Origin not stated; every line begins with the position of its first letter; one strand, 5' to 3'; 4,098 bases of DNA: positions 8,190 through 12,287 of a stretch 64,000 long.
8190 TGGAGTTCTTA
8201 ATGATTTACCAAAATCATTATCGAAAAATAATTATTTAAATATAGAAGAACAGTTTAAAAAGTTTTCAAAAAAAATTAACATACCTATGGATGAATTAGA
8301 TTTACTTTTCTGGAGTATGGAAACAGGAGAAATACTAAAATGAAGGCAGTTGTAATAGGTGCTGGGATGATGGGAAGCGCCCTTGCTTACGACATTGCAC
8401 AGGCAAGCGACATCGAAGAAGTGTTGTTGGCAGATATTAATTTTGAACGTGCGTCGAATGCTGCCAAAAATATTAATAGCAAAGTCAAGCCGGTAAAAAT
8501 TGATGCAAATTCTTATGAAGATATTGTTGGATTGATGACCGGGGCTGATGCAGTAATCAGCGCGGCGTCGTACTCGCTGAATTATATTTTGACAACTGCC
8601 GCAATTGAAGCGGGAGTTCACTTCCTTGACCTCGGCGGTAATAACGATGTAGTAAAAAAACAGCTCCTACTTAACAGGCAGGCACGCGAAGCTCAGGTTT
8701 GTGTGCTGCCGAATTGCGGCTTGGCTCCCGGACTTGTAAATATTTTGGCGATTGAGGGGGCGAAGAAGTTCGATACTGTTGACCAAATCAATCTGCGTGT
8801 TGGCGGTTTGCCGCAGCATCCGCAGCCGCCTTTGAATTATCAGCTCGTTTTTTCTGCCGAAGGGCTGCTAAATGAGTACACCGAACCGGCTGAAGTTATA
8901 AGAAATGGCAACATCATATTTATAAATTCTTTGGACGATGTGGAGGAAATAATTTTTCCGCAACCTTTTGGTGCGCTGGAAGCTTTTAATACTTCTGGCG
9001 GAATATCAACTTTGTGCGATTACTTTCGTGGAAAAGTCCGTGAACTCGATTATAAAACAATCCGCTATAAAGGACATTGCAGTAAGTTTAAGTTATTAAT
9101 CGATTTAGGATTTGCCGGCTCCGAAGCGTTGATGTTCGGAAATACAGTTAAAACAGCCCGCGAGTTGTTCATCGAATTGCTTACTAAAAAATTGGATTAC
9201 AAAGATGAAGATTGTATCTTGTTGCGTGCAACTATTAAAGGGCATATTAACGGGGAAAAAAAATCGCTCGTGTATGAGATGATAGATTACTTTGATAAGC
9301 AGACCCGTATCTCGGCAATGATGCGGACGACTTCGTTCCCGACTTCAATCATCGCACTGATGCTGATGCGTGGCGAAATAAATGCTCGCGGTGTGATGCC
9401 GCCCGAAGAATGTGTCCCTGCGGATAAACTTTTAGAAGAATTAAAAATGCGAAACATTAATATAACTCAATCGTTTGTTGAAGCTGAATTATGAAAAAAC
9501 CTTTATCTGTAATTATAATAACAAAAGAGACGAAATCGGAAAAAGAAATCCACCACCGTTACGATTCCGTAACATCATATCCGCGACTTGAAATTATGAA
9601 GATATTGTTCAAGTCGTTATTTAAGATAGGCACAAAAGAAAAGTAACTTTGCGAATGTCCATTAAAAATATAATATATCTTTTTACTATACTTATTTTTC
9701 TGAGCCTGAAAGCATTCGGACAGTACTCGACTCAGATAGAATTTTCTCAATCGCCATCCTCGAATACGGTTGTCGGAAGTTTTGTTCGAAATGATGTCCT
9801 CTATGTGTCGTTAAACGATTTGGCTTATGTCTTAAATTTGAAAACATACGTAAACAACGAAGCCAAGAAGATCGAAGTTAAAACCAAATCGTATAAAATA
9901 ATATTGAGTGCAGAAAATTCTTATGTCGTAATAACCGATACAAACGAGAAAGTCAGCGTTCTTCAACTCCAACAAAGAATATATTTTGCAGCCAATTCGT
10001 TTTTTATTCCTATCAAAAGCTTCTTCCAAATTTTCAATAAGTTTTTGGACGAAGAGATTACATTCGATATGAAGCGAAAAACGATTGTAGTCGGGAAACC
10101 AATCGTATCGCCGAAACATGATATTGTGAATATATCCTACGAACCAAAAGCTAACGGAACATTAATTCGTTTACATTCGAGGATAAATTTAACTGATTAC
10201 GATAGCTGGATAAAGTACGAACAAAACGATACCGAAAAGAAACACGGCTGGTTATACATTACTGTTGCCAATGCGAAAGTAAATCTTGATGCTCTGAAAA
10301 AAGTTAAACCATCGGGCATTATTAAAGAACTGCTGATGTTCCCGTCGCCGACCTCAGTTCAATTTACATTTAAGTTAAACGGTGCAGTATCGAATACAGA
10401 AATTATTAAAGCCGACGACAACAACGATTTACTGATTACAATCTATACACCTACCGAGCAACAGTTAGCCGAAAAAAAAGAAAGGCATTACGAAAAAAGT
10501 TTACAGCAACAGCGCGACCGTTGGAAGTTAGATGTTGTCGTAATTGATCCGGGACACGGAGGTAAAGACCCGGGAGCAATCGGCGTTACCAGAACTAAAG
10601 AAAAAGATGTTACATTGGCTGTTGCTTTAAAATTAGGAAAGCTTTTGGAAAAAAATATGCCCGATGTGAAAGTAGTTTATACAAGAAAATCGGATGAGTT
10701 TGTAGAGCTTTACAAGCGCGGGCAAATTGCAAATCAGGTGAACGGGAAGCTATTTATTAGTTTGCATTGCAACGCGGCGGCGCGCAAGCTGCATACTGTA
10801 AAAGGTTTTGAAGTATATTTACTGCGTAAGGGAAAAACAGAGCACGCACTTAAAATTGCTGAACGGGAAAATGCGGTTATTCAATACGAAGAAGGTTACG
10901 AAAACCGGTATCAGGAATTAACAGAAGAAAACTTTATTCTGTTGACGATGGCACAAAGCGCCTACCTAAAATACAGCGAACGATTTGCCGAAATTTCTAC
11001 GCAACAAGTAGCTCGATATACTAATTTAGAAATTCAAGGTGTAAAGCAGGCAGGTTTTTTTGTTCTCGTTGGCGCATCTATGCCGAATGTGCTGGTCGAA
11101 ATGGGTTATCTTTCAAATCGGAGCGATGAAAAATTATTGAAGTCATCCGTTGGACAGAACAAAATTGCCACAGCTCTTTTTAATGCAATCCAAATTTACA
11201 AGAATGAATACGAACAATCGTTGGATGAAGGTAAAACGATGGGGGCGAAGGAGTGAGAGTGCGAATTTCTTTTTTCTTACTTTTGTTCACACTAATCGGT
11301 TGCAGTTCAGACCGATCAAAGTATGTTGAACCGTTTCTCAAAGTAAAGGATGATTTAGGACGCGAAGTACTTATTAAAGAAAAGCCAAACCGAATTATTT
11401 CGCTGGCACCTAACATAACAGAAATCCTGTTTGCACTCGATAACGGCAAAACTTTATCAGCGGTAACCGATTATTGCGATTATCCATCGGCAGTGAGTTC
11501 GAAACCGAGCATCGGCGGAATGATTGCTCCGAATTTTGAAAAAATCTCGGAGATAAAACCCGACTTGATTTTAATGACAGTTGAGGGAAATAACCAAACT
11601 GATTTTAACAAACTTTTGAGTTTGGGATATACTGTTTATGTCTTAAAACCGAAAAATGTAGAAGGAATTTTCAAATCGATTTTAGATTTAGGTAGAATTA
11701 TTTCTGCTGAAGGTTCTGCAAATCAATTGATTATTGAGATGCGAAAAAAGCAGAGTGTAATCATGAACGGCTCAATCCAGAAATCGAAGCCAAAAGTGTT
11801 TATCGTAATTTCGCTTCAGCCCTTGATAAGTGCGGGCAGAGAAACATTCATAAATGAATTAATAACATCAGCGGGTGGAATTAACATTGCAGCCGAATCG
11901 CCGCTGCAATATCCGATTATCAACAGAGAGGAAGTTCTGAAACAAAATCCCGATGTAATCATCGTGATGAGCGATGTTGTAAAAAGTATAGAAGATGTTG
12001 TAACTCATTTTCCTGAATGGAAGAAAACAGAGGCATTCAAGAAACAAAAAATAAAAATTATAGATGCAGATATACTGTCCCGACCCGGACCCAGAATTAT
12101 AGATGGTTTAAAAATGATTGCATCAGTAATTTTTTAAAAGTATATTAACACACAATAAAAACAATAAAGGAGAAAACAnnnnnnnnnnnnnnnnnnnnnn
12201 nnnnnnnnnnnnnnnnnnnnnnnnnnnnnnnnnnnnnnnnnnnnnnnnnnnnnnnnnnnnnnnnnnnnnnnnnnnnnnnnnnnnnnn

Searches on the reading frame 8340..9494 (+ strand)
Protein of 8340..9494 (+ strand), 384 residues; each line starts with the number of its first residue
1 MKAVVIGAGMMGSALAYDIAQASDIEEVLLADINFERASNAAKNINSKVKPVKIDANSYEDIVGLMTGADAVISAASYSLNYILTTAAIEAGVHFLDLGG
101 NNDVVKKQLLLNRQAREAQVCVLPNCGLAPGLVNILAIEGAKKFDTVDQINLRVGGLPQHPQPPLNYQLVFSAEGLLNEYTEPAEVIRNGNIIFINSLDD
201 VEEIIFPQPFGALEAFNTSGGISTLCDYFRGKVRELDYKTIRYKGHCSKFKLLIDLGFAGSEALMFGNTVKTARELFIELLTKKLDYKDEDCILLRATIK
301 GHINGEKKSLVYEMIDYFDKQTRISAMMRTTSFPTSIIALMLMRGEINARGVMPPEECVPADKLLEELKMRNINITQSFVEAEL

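Call 60: search_protein_families(library=pfam, proteins=[window:8340-9494:+], max_evalue=0.00001)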
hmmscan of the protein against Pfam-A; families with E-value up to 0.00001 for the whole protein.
window:8340-9494:+ (384 aa): 3 families
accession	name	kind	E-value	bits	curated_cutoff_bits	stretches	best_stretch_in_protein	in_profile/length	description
PF16653.10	Sacchrp_dh_C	-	3.3e-43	149.1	31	1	127-371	1-263/265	Saccharopine dehydrogenase C-terminal domain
PF03435.24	Sacchrp_dh_NADP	-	4.4e-19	69.5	25.1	1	4-122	2-128/129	Saccharopine dehydrogenase NADP binding domain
PF01488.26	Shikimate_DH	-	1.3e-07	32.2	24.3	1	2-93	14-99/138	Shikimate / quinate 5-dehydrogenase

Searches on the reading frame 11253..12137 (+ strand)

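Call 60: search_protein_families(library=pfam, proteins=[window:11253-12137:+], max_evalue=0.00001)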
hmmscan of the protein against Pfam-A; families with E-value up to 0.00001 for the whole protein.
window:11253-12137:+ (294 aa): 1 family
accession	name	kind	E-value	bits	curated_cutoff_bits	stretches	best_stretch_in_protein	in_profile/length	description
PF01497.23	Peripla_BP_2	-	2.5e-29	102.8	27.5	1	48-273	1-234/235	Periplasmic binding protein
